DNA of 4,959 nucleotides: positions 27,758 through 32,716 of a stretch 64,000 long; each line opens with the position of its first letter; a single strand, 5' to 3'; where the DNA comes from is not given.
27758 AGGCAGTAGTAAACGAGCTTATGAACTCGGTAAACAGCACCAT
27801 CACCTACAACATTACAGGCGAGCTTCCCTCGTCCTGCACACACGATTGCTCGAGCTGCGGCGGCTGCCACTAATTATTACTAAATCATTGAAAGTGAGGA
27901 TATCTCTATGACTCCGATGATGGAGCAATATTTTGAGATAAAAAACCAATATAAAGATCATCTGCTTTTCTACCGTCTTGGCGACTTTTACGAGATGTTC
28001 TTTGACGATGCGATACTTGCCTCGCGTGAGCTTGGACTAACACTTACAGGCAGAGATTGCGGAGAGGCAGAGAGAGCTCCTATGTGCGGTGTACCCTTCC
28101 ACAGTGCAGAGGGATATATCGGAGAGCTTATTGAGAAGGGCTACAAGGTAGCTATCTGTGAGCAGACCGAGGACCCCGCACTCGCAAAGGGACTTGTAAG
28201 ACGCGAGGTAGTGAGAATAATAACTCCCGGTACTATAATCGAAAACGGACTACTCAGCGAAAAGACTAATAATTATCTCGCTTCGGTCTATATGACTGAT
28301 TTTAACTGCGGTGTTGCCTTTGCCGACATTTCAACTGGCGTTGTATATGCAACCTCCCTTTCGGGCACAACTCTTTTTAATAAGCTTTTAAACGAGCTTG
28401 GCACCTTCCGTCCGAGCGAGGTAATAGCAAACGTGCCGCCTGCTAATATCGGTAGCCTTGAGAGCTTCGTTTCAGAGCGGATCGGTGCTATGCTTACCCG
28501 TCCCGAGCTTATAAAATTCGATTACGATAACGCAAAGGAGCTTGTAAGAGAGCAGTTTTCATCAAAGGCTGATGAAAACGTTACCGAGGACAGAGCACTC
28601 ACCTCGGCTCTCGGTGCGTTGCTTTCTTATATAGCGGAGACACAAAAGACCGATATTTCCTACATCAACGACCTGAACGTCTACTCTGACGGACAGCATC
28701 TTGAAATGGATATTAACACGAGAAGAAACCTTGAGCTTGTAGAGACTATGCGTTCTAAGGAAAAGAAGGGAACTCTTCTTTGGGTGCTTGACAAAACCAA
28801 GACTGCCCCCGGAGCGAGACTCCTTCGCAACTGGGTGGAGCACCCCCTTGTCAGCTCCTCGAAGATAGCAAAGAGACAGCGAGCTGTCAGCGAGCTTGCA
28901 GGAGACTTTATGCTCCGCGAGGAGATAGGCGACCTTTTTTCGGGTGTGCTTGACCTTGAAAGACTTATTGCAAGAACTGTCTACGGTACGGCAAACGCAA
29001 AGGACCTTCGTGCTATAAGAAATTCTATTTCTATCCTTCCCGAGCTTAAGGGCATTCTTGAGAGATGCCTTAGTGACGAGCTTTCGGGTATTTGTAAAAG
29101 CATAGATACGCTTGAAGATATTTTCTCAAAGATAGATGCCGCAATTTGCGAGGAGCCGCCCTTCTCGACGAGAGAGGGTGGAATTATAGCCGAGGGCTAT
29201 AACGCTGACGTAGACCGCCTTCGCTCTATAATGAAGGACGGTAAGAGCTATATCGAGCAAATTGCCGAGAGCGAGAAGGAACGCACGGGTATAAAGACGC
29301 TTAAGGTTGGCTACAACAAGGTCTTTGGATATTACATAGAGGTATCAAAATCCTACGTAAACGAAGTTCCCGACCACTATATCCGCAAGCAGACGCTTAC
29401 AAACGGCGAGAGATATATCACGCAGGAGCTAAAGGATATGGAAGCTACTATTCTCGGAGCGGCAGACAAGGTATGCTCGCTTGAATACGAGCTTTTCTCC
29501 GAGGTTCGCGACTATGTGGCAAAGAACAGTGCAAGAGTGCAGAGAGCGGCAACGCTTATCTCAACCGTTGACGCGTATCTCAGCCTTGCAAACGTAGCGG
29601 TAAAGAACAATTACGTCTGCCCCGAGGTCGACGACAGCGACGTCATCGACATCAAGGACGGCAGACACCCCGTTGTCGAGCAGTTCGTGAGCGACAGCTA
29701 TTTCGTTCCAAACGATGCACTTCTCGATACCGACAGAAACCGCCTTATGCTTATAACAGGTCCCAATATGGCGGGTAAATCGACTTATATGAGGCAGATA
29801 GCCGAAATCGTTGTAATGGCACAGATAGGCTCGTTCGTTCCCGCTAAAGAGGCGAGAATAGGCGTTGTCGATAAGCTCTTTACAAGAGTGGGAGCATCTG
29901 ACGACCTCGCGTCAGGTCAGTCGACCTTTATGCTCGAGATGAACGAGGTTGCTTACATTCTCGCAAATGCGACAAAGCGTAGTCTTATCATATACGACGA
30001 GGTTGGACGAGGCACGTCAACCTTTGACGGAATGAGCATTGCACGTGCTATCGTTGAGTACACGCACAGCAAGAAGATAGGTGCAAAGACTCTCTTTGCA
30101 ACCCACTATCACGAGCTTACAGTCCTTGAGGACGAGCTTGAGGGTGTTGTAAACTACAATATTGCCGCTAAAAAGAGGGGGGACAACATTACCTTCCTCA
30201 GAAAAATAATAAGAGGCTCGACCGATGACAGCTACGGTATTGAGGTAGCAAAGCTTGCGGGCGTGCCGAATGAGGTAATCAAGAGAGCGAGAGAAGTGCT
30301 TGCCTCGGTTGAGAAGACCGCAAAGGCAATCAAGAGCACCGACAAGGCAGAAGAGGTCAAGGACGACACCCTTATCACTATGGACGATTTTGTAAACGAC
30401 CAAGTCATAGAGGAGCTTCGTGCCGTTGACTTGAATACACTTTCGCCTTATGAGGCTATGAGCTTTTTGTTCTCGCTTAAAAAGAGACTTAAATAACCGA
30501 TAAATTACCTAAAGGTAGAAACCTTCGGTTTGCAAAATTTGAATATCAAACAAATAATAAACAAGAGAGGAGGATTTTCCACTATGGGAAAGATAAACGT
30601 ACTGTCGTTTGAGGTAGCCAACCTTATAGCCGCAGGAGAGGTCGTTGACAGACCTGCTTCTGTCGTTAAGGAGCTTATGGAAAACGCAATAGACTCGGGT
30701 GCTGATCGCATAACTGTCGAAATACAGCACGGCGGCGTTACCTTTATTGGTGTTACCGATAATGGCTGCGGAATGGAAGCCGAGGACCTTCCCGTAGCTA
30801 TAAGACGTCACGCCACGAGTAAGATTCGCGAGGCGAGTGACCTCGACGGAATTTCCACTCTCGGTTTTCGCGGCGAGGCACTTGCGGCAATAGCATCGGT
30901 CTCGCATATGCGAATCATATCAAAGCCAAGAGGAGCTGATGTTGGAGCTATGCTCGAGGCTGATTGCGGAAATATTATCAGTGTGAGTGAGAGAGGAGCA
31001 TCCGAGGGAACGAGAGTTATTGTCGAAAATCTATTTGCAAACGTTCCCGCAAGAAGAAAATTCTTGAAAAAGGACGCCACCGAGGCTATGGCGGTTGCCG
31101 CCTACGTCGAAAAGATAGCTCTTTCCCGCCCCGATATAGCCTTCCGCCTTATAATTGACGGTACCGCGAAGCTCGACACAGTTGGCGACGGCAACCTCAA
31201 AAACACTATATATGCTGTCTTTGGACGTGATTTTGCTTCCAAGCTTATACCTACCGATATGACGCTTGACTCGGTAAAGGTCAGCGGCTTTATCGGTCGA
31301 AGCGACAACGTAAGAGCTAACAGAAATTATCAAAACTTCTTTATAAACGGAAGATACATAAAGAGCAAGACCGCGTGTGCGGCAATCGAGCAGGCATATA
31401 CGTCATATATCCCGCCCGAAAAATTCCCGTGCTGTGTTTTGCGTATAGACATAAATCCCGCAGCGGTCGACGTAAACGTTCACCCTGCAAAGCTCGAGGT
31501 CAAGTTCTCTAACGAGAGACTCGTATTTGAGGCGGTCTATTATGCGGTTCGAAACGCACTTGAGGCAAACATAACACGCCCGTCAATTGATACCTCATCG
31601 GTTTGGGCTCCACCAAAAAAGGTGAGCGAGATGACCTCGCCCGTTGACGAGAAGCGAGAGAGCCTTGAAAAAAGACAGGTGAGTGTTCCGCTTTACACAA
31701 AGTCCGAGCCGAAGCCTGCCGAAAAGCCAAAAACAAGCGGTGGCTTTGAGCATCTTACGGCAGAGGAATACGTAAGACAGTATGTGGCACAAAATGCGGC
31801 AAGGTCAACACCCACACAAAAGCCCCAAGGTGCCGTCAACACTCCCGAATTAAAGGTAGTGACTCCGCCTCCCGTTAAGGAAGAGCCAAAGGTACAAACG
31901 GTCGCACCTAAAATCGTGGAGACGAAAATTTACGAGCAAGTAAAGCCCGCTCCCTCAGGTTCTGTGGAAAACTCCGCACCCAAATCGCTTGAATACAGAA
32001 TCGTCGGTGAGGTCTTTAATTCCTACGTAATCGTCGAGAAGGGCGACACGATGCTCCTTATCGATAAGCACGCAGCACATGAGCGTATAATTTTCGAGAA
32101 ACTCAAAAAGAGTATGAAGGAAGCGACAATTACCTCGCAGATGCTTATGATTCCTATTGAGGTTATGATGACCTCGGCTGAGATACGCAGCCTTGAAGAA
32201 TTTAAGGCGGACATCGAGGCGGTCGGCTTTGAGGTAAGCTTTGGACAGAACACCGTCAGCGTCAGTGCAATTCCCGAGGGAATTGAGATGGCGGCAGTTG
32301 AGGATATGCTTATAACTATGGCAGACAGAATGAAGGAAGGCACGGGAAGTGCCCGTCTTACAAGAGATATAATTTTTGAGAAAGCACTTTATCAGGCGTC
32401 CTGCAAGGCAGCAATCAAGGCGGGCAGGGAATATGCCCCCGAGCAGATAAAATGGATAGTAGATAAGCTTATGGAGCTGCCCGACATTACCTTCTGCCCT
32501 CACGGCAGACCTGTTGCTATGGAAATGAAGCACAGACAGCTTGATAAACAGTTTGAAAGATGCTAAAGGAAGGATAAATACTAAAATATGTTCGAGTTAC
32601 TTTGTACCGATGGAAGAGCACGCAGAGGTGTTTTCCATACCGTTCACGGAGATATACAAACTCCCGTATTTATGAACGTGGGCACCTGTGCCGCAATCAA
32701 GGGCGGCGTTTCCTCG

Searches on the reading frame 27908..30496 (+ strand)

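Call 26: search_protein_families(library=pfam, proteins=[window:27908-30496:+], max_evalue=0.001)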
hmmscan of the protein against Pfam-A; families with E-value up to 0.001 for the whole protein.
window:27908-30496:+ (862 aa): 5 families
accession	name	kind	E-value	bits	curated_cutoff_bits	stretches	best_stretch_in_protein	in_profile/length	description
PF00488.27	MutS_V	-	3.3e-83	278.8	30.2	1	614-801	1-187/188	MutS domain V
PF05192.23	MutS_III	-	8e-52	176.8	34.1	1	270-561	1-194/194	MutS domain III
PF01624.25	MutS_I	-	8.5e-47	158.5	20.6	1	2-112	1-111/113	MutS domain I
PF05190.23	MutS_IV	-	1e-30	106.3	22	1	430-520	1-91/92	MutS family domain IV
PF05188.22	MutS_II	-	4.7e-18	66.3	25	1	122-253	1-132/133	MutS domain II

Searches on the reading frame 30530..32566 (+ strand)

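Call 27: search_protein_families(library=pfam, proteins=[window:30530-32566:+], max_evalue=0.001)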
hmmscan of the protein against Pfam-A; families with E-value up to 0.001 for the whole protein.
window:30530-32566:+ (678 aa): 4 families
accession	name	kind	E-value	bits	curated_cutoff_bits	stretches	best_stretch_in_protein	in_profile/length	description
PF01119.25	DNA_mis_repair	-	4.3e-38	130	26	1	227-344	1-118/119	DNA mismatch repair protein, C-terminal domain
PF08676.16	MutL_C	-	3.6e-31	108.2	25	1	493-634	2-141/142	MutL C terminal dimerisation domain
PF13589.12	HATPase_c_3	-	1.4e-11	45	25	1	43-138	4-99/137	Histidine kinase-, DNA gyrase B-, and HSP90-like ATPase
PF02518.31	HATPase_c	-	1.8e-08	35.2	26.4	1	40-96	4-63/111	Histidine kinase-, DNA gyrase B-, and HSP90-like ATPase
